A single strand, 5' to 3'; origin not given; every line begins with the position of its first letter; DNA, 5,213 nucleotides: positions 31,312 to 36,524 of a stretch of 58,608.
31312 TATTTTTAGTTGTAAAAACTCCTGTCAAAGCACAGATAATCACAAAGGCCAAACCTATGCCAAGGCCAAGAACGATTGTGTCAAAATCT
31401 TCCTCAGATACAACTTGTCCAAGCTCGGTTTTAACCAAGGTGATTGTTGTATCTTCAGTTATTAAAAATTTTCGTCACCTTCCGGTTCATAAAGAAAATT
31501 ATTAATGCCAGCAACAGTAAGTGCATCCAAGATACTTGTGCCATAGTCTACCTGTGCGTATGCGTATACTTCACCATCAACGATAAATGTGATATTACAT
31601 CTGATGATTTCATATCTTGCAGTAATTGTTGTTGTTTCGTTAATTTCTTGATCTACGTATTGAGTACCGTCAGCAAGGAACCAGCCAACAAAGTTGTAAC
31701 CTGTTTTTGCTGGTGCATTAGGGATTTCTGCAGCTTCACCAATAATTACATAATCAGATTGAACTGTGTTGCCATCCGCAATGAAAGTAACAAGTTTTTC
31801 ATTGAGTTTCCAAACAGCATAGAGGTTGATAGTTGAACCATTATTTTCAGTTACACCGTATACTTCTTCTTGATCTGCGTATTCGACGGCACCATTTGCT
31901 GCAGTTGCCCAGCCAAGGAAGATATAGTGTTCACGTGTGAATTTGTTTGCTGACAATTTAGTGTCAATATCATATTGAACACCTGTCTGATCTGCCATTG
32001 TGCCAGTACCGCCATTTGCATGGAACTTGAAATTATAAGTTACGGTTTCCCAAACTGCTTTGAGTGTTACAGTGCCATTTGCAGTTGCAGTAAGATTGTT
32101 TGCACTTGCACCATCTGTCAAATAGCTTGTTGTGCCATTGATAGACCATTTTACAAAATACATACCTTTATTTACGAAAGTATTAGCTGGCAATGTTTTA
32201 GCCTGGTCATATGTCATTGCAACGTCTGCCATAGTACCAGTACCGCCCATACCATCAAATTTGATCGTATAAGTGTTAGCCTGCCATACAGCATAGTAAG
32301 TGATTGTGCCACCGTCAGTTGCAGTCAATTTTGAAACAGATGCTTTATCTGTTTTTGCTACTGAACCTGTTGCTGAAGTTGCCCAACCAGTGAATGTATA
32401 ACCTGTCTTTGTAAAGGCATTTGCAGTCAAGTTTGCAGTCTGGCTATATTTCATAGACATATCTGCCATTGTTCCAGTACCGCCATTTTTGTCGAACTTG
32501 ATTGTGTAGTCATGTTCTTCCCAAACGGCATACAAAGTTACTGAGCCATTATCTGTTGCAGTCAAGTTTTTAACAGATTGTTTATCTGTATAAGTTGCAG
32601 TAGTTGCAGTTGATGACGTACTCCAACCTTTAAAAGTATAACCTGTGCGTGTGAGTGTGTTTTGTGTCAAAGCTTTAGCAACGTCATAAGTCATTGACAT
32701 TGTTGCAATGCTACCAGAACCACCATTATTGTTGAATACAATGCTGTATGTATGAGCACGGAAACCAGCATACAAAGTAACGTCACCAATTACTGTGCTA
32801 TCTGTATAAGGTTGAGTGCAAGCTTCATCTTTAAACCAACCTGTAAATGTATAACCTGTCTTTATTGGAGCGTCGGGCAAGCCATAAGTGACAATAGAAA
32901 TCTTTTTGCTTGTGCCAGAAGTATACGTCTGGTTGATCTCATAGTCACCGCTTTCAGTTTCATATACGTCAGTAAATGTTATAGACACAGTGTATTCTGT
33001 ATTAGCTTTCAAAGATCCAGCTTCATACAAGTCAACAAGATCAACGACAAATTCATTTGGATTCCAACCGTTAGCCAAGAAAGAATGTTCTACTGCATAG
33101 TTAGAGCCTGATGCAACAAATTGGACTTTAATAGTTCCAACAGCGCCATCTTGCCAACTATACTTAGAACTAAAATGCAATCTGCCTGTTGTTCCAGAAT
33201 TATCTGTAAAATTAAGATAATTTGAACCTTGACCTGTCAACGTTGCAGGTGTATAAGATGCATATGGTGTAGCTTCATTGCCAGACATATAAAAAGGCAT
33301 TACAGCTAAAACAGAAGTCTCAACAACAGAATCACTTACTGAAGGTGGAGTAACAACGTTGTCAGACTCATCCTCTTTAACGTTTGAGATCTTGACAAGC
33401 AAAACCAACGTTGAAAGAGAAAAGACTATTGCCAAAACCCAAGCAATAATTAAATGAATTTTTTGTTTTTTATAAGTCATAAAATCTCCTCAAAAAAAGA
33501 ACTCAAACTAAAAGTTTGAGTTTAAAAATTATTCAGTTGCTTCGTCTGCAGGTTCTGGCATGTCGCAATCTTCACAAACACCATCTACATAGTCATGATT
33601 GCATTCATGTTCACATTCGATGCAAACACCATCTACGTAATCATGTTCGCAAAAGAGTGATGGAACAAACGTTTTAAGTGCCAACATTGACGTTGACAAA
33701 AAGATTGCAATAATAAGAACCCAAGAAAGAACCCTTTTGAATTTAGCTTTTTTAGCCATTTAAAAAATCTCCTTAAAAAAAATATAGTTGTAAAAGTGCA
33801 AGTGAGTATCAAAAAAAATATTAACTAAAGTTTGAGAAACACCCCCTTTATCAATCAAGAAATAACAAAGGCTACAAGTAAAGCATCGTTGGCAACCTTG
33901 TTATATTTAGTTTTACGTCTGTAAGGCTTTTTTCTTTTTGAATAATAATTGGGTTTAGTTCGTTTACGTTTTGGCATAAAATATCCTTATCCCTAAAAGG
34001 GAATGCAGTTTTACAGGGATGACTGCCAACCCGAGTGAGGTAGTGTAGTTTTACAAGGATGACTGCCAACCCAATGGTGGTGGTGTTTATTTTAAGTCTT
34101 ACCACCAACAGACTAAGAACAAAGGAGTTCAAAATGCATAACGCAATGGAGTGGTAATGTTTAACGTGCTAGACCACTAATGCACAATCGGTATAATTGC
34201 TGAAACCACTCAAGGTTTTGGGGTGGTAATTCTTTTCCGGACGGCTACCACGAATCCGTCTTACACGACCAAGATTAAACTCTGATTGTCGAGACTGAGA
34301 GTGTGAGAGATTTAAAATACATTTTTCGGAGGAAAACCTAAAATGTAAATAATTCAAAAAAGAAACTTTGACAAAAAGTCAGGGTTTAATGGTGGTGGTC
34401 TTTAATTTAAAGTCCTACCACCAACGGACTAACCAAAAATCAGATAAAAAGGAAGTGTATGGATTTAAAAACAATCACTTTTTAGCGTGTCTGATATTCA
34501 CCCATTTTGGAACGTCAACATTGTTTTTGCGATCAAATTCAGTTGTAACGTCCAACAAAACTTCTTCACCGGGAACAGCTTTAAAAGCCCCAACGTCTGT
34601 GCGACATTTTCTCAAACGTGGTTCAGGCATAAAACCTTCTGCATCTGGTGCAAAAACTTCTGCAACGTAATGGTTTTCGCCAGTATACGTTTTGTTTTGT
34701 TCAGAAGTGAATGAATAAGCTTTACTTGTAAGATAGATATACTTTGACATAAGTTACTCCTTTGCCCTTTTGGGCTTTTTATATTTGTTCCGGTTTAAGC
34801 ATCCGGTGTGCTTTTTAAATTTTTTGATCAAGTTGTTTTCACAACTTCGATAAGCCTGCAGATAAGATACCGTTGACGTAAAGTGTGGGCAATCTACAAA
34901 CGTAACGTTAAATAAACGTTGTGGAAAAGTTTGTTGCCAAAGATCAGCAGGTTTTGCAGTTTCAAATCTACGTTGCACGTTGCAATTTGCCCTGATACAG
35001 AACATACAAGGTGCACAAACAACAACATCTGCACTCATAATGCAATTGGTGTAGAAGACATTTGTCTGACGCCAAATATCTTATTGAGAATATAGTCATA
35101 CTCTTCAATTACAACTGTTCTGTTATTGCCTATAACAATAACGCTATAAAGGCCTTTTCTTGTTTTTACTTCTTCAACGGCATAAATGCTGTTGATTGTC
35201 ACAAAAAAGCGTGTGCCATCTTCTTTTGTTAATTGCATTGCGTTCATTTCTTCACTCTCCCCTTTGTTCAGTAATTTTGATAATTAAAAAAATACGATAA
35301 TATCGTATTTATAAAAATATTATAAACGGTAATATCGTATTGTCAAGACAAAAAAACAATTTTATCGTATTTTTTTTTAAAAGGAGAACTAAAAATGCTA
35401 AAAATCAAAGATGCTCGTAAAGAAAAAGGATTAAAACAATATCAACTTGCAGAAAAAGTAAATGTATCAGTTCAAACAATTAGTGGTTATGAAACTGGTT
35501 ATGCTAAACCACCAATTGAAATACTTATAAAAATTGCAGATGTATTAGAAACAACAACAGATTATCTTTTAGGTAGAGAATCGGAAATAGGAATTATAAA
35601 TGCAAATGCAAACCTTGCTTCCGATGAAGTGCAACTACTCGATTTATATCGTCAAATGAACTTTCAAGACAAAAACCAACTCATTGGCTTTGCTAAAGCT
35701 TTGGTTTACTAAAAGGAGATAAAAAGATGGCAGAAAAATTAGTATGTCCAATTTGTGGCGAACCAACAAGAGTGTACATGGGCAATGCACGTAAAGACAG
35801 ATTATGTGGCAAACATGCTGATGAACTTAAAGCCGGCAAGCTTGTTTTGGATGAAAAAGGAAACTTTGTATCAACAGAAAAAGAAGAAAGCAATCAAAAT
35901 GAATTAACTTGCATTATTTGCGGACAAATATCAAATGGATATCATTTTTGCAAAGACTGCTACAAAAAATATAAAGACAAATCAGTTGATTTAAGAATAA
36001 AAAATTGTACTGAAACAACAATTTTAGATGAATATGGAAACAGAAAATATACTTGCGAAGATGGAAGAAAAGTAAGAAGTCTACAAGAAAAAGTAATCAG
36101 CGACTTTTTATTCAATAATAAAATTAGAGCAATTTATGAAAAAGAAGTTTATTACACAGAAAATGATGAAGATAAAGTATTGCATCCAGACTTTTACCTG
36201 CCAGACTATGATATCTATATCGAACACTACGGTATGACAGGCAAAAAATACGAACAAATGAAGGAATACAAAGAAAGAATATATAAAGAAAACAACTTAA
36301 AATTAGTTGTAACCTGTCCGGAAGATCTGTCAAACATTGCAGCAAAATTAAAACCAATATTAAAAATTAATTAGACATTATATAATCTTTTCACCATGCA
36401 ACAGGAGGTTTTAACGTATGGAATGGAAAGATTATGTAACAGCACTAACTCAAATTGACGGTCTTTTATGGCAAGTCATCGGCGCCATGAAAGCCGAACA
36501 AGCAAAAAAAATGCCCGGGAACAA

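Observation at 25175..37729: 12.5-kb element in tRNA-Arg(ACG) with exact 45-bp att repeats, whose gene set fits neither a tailed prophage nor a T4SS-type ICE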

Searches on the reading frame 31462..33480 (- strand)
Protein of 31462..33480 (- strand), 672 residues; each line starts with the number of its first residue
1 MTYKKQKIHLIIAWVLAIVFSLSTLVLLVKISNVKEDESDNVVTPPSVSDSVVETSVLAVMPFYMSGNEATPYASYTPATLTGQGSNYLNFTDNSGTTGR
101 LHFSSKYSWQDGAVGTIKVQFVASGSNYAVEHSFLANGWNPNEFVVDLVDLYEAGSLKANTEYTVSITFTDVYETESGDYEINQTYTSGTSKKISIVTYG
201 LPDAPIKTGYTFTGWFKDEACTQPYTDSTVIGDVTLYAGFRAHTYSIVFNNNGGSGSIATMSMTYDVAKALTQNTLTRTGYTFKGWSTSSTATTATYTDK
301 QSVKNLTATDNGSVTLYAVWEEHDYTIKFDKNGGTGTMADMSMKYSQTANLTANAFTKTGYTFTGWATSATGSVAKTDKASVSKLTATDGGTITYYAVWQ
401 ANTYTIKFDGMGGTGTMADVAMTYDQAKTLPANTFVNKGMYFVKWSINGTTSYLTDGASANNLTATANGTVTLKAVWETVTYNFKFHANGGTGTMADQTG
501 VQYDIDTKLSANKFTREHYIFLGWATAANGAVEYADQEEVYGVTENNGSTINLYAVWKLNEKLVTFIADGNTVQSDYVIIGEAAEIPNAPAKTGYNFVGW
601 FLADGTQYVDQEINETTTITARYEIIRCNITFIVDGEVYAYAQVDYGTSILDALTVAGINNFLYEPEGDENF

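Call 5: search_protein_families(library=pfam, proteins=[window:31462-33480:-], max_evalue=0.1)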
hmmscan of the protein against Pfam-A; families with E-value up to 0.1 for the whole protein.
window:31462-33480:- (672 aa): 4 families
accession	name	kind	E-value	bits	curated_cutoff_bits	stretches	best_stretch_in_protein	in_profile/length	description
PF09479.16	Flg_new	-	2.4e-56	188.2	27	6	173-238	5-64/65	Listeria-Bacteroides repeat domain (List_Bact_rpt)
PF18998.6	Flg_new_2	-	1.5e-06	28.5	23.6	3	332-386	7-57/73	Divergent InlB B-repeat domain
PF18491.7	SRA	-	0.013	15.9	30.2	0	171-217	74-122/145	SET and RING associated domain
PF10657.14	RC-P840_PscD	-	0.046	14.4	23.5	0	321-351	97-128/144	Photosystem P840 reaction centre protein PscD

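Call 6: search_protein_families(library=phrogs, proteins=[window:31462-33480:-], max_evalue=0.1)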
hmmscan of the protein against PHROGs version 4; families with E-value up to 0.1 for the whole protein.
window:31462-33480:- (672 aa): 2 families
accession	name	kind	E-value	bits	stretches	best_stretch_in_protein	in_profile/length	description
phrog_17345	-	tail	0.0031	18.4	0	454-508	44-99/102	minor tail protein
phrog_4178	-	tail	0.016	16.4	1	429-472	32-75/105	major tail protein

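Call 7: search_protein_families(library=ncbifam, proteins=[window:31462-33480:-], max_evalue=0.1)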
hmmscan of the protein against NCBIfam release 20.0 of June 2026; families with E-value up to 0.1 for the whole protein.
window:31462-33480:- (672 aa): 1 family
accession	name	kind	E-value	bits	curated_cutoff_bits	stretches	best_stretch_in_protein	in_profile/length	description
TIGR02543.1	List_Bact_rpt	repeat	7e-26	90.3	20.95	4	205-241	1-41/44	TIGR02543 family repeat protein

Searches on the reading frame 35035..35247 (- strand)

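Call 5: search_protein_families(library=pfam, proteins=[window:35035-35247:-], max_evalue=0.1)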
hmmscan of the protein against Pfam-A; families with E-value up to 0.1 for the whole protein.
window:35035-35247:- (70 aa): 1 family
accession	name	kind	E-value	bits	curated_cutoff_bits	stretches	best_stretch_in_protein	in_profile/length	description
PF06289.16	FlbD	-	0.044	13.8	24.7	0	5-62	3-56/59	Flagellar and Swarming motility proteins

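Call 6: search_protein_families(library=phrogs, proteins=[window:35035-35247:-], max_evalue=0.1)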
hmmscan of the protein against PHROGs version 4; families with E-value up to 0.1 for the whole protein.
window:35035-35247:- (70 aa): 0 families

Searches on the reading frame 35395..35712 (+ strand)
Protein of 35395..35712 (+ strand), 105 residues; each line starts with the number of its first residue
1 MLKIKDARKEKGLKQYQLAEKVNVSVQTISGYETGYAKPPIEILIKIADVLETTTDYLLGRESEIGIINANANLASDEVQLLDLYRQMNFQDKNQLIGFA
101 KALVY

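Call 7: search_protein_families(library=ncbifam, proteins=[window:35395-35712:+], max_evalue=0.1)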
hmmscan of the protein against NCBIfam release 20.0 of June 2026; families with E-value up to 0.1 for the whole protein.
window:35395-35712:+ (105 aa): 23 families
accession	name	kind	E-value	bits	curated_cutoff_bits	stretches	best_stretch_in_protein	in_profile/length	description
NF041951.1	phage_RstR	subfamily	4.3e-19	68.8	80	1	3-83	6-85/108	RstR family transcriptional repressor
TIGR03070.1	couple_hipB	subfamily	1e-09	38.2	71.65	1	4-51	7-54/58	type II toxin-antitoxin system Y4mF family antitoxin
NF047948.1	male_kill_WMK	equivalog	4.2e-09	36.3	300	1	3-66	166-229/300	WO male-killing family protein Wmk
NF007257.0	PRK09706.1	subfamily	9.2e-09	35.2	101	1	3-97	9-108/135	transcriptional repressor DicA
NF052239.1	antitox_spr1629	equivalog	3.9e-08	32.8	335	1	3-63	6-66/377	spr1629 family repressor/antitoxin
NF003162.0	PRK04140.1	equivalog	3.2e-07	29.7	263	1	3-54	130-181/317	transcriptional regulator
NF010465.0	PRK13890.1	equivalog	5.1e-07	29.8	96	1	9-60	15-66/121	conjugal transfer protein TrbA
TIGR00270.2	TIGR00270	equivalog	3e-06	27.1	110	1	3-52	79-128/159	multiprotein bridging factor aMBF1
TIGR03830.1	CxxCG_CxxCG_HTH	subfamily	6.5e-06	26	61.8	1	3-41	69-107/127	type II TA system antitoxin MqsA family protein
NF006015.0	PRK08154.1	subfamily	1.3e-05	24.6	204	1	3-63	34-94/314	anaerobic benzoate catabolism transcriptional regulator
NF040522.1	VC1465_fam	subfamily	0.00015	21.8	70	1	4-41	1-38/111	VC1465 family Xer recombination activation factor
NF007271.0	PRK09726.1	equivalog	0.0012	18.8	79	1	4-54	17-67/88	type II toxin-antitoxin system antitoxin HipB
NF046032.1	TransRegSlrRBacil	equivalog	0.0034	17.5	250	1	7-62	9-65/149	HTH-type transcriptional regulator SlrR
NF007408.0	PRK09943.1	equivalog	0.01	15.4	211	1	4-55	12-63/185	HTH-type transcriptional regulator PuuR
NF038310.1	lysogeny_AimR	equivalog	0.016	14.3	70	1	4-53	1-50/365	AimR family lysis-lysogeny pheromone receptor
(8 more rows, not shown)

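Call 27: search_protein_families(library=phrogs, proteins=[window:35395-35712:+], max_evalue=0.1)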
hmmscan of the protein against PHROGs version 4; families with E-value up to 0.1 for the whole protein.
window:35395-35712:+ (105 aa): 44 families (the best 25 are shown)
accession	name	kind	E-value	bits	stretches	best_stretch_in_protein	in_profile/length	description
phrog_8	-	transcription regulation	1.3e-23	85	1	3-78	80-150/346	transcriptional regulator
phrog_3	-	transcription regulation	2.1e-15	58.5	1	1-78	90-165/430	transcriptional repressor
phrog_2439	-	transcription regulation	8.8e-13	48.9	1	3-65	11-73/367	transcriptional regulator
phrog_4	-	transcription regulation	8.9e-13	49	1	3-67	140-200/400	transcriptional repressor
phrog_2967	-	transcription regulation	2.9e-12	47.6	1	4-102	15-104/225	transcriptional regulator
phrog_5823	-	transcription regulation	2.6e-11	44.3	1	3-64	10-72/404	transcriptional regulator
phrog_1373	-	transcription regulation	1.5e-09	39.1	1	3-65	67-129/166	transcriptional regulator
phrog_4836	-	transcription regulation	1.5e-08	35.4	1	3-89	79-158/194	CII-like regulator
phrog_2328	-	transcription regulation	1.9e-07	31.9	1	6-58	22-74/128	transcriptional repressor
phrog_2104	-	unknown function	2.5e-07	31.8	1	3-47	43-87/103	-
phrog_3037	-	transcription regulation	1.4e-06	29.3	1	4-98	31-121/189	transcriptional repressor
phrog_1124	-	transcription regulation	1.6e-06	28.8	1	4-62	13-71/177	transcriptional regulator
phrog_147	-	transcription regulation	2.1e-05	25.8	1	3-48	8-54/100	transcriptional regulator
phrog_7241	-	transcription regulation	3.7e-05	24.8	1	7-59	69-121/122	transcriptional regulator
phrog_7950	-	transcription regulation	0.00011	23.2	1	4-34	12-42/68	transcriptional repressor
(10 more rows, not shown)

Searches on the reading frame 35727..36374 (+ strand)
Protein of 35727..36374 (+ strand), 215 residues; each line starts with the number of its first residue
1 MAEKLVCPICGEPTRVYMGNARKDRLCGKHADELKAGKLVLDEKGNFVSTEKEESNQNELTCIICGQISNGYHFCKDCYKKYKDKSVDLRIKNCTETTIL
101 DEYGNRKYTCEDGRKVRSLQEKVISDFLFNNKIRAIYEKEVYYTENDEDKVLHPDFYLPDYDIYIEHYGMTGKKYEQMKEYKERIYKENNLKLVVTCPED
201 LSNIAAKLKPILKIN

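Call 5: search_protein_families(library=pfam, proteins=[window:35727-36374:+], max_evalue=0.1)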
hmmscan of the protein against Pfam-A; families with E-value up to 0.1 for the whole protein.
window:35727-36374:+ (215 aa): 3 families
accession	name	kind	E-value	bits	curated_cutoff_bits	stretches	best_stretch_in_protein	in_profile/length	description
PF18912.6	DZR_2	-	0.00045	20.4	27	1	61-82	9-31/56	Double zinc ribbon domain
PF01301.25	Glyco_hydro_35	-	0.0055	16.8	27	1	63-189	141-262/319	Glycosyl hydrolases family 35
PF17136.10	ribosomal_L24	-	0.03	15.1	27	0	5-29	33-60/65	Ribosomal proteins 50S L24/mitochondrial 39S L24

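Call 6: search_protein_families(library=phrogs, proteins=[window:35727-36374:+], max_evalue=0.1)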
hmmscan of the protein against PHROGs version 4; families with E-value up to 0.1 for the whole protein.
window:35727-36374:+ (215 aa): 5 families
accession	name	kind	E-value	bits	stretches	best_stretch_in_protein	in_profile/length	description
phrog_9019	-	DNA, RNA and nucleotide metabolism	6.7e-07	30.4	1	105-188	47-129/160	Holliday junction resolvase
phrog_15137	-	DNA, RNA and nucleotide metabolism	0.006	17.2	1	105-187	118-206/236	endonuclease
phrog_26165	-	unknown function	0.015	16.7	1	36-105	31-100/103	-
phrog_6332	-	unknown function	0.016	16.2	0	57-79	5-27/60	-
phrog_15713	-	unknown function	0.018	16.2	1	51-103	33-85/105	-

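Call 7: search_protein_families(library=ncbifam, proteins=[window:35727-36374:+], max_evalue=0.1)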
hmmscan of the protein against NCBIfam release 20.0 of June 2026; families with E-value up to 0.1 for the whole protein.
window:35727-36374:+ (215 aa): 3 families
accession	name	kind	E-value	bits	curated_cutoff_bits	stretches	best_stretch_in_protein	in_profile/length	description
NF002362.0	PRK01343.1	equivalog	0.0047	16.6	79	0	49-76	8-37/66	DNA gyrase inhibitor YacG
TIGR01566.1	ZF_HD_prot_N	domain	0.051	14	51.1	0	35-66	12-43/53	ZF-HD homeobox protein Cys/His-rich dimerization domain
NF003207.0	PRK04171.2-2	equivalog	0.091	12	250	0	28-85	138-194/222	ribosome biogenesis protein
